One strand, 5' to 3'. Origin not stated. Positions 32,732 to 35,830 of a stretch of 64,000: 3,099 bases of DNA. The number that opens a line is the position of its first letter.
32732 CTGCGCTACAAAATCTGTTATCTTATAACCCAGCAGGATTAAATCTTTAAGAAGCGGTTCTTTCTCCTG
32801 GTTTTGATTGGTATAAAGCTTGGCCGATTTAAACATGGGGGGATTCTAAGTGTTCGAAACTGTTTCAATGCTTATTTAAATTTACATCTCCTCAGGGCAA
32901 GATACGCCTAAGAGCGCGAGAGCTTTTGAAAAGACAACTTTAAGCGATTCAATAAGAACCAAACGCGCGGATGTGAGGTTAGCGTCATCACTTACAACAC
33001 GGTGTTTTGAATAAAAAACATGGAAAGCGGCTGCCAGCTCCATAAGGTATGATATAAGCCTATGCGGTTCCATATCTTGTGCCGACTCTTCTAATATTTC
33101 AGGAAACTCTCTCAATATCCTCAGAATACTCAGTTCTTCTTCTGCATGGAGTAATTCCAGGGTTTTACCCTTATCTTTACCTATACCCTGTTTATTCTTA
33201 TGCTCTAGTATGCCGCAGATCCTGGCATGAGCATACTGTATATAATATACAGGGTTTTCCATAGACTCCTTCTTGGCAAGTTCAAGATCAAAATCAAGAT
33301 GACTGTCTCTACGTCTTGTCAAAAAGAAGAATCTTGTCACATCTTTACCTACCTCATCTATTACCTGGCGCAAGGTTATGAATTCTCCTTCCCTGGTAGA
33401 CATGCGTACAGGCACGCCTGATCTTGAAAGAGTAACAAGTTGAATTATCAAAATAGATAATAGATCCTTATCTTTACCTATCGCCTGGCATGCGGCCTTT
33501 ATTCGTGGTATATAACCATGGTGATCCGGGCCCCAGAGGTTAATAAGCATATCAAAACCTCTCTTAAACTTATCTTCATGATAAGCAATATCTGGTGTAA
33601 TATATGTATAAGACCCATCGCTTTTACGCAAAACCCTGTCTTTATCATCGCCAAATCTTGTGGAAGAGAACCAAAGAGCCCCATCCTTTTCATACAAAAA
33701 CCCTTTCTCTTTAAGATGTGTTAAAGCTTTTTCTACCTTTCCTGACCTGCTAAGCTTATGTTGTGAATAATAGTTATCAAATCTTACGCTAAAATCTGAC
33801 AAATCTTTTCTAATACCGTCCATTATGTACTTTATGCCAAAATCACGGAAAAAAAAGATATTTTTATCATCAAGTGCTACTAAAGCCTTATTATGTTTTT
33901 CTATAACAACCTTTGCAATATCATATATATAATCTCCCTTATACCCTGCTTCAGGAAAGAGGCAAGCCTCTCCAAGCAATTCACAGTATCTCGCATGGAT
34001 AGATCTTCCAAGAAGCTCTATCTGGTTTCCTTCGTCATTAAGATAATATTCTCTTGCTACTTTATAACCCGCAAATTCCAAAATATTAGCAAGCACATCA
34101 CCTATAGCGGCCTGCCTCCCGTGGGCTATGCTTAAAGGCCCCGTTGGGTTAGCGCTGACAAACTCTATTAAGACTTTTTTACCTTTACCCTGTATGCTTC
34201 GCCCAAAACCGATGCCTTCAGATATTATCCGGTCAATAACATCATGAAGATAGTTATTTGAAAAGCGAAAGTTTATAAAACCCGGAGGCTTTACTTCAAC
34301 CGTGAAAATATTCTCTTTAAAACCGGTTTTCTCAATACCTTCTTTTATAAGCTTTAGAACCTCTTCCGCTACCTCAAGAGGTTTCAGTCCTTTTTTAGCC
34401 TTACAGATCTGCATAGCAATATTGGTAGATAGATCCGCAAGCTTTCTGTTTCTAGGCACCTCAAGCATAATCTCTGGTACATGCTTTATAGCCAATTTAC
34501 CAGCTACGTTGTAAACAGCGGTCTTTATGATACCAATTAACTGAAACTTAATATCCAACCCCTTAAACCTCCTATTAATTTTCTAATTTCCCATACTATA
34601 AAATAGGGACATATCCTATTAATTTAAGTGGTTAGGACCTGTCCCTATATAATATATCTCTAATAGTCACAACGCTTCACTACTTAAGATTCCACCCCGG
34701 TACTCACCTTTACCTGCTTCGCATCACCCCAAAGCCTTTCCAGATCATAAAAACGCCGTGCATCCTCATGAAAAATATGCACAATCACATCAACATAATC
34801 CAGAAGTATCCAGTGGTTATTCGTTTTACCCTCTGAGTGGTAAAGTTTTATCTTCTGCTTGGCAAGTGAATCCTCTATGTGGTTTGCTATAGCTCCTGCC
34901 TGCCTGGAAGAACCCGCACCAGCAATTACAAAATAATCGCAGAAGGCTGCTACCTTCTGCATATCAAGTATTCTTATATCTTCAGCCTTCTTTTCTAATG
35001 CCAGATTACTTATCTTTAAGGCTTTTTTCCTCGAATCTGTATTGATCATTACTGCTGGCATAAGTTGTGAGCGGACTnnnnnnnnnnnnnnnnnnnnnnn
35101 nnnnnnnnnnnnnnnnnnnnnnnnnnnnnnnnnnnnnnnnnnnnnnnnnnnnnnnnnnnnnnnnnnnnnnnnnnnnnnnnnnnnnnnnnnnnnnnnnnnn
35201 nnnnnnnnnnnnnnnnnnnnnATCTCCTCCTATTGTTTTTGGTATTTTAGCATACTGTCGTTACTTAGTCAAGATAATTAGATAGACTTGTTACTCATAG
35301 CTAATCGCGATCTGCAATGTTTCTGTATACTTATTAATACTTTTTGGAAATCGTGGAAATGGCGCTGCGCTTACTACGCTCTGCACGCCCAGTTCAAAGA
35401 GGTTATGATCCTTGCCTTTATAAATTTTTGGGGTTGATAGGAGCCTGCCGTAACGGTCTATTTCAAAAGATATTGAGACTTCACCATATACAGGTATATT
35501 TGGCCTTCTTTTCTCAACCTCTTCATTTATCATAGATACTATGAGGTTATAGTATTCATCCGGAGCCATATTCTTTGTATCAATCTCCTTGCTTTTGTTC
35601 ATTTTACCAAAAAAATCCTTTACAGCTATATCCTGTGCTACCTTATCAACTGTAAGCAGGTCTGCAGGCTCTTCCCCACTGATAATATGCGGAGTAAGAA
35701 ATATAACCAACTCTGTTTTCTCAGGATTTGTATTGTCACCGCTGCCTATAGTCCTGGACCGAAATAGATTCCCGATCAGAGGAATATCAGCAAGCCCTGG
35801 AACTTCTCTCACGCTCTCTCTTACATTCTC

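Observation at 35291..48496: Hybrid T2SS / T4P-like 13-kb cluster with embedded LacI and MerR regulators and no prepilin peptidase or retraction ATPase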

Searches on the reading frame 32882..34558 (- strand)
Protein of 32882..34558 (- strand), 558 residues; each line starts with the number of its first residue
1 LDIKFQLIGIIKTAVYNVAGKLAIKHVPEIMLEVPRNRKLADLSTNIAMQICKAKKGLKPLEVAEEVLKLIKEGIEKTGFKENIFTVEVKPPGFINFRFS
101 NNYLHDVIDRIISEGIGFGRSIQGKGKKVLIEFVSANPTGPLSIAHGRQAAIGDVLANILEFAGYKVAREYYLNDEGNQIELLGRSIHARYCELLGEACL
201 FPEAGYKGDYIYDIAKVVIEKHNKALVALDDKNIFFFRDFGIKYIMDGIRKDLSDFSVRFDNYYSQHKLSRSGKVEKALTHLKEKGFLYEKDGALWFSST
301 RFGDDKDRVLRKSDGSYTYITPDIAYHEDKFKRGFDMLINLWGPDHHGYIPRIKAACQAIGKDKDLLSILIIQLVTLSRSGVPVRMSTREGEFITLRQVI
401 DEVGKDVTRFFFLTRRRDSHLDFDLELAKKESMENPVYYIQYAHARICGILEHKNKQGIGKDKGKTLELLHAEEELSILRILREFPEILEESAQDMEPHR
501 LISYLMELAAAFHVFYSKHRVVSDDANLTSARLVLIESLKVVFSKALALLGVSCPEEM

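Call 4: search_protein_families(library=pfam, proteins=[window:32882-34558:-], max_evalue=0.01)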
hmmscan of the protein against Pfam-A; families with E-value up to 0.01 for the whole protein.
window:32882-34558:- (558 aa): 5 families
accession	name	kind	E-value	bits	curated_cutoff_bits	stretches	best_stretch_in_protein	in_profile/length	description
PF05746.21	DALR_1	-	2.8e-32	111.7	22.3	1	440-558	1-117/117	DALR anticodon binding domain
PF00750.26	tRNA-synt_1d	-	7.2e-27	94.7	23.3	1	124-405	17-300/349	tRNA synthetases class I (R), catalytic domain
PF03485.21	Arg_tRNA_synt_N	-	9.8e-13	49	21.5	1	11-99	3-85/85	Arginyl tRNA synthetase N terminal domain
PF09334.17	tRNA-synt_1g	-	1.1e-06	28.2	20.1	1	246-299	71-124/391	tRNA synthetases class I (M)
PF01406.26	tRNA-synt_1e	-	0.0042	16.9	27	0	385-427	253-295/301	tRNA synthetases class I (C) catalytic domain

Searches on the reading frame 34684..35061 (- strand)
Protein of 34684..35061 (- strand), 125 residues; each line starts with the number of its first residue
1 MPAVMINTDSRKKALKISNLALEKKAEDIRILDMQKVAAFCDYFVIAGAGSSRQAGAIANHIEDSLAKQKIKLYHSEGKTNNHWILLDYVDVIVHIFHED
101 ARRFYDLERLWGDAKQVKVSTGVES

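Call 4: search_protein_families(library=pfam, proteins=[window:34684-35061:-], max_evalue=0.01)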
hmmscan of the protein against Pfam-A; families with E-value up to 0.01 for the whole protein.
window:34684-35061:- (125 aa): 2 families
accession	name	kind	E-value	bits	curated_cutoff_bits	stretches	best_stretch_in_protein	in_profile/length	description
PF02410.21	RsfS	-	1.9e-32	111.8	21.6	1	17-111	3-98/98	Ribosomal silencing factor during starvation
PF23669.1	WH_MCM2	-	0.0088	16.6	27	0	6-35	24-53/75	DNA replication licensing factor MCM2-like, winged-helix domain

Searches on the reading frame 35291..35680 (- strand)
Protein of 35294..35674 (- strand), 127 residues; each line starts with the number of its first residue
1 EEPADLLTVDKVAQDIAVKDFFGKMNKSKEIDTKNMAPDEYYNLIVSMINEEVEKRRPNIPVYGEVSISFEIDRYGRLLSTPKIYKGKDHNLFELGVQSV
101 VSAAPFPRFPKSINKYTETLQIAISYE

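Call 79: search_protein_families(library=pfam, proteins=[window:35294-35674:-], max_evalue=10)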
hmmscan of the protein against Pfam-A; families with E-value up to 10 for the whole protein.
seq(127 aa): 2 families
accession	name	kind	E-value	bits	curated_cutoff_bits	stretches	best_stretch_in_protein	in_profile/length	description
PF03544.19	TonB_C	-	0.0012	19.7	24.6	1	64-127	16-78/79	Gram-negative bacterial TonB protein C-terminal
PF13103.11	TonB_2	-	0.0032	18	22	1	39-113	2-74/85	TonB C terminal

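Call 81: search_solved_structures(query=A6, max_evalue=10, show_alignments=1)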
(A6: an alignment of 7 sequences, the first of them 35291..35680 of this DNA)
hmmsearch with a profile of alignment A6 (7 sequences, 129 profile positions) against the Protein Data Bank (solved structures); distinct sequences matched with E-value up to 10: 2.
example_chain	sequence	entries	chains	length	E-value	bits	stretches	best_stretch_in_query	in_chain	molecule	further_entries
5lw8_A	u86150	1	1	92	0.0054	20.1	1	63-118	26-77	Protein TonB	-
6sly_A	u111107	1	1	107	0.0071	19.8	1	63-113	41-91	Protein TonB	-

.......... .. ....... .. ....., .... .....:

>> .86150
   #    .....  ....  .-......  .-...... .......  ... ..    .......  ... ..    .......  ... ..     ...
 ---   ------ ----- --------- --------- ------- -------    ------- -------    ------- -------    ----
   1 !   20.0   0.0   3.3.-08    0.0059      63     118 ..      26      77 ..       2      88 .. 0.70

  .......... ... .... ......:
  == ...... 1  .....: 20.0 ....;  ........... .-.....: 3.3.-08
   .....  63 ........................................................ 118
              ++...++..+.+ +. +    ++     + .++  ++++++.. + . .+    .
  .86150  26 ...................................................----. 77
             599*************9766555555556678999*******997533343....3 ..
